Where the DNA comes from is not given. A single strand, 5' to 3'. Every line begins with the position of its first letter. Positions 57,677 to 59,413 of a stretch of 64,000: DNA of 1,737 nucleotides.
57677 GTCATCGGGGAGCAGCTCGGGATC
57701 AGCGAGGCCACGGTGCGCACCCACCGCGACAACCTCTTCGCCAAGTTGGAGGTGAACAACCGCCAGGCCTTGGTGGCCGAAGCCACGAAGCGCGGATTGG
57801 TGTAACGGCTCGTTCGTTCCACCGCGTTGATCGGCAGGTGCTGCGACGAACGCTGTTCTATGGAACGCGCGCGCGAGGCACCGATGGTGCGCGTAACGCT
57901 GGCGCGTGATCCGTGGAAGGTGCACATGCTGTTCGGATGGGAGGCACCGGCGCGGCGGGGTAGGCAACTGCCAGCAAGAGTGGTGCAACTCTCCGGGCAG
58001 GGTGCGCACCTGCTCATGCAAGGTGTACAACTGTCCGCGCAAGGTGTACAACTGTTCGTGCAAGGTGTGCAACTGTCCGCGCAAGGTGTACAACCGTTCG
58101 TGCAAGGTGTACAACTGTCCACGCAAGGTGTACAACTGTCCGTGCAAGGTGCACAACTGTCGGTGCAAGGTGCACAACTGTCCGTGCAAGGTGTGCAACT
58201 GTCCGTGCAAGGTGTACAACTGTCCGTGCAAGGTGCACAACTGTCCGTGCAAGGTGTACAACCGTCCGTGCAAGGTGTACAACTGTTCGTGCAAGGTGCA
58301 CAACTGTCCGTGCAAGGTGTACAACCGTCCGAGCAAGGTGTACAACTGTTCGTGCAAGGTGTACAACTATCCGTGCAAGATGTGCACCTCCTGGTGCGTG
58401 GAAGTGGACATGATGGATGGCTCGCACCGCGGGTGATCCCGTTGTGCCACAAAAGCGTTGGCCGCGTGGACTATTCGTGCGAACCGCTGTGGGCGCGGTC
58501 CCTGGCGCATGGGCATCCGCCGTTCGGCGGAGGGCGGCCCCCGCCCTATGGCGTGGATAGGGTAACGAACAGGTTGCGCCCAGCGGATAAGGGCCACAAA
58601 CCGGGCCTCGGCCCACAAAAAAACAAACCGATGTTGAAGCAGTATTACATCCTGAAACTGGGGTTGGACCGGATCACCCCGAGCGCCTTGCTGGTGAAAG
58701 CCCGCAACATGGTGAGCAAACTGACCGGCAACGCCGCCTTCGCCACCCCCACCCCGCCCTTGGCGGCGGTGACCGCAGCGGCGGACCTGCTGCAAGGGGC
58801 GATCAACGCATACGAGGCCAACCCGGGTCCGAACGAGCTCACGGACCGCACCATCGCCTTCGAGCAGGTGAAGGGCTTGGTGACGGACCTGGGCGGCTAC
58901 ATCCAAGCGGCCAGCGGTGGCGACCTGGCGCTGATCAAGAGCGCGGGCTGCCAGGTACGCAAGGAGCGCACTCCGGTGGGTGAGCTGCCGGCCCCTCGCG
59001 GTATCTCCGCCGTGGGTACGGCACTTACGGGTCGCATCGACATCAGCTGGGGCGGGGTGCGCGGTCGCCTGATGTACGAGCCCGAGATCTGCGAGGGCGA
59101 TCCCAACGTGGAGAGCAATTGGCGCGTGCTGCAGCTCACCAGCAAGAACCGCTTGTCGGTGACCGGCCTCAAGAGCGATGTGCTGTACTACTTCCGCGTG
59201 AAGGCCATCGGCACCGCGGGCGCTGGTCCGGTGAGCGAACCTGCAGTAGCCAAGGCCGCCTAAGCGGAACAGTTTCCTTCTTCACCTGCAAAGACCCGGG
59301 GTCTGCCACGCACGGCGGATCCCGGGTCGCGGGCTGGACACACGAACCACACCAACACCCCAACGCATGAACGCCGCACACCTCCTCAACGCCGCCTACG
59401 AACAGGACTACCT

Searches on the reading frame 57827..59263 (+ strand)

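Call 57: search_protein_families(library=pfam, proteins=[window:57827-59263:+], max_evalue=0.0001)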
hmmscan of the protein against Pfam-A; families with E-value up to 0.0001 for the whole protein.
window:57827-59263:+ (478 aa): 2 families
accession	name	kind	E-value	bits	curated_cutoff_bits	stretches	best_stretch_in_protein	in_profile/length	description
PF18563.6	TubC_N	-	4.4e-06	27.1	26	0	96-114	7-25/52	TubC N-terminal docking domain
PF02680.19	DUF211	-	9.6e-05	22.9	22.1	0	112-150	29-67/89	Uncharacterized ArCR, COG1888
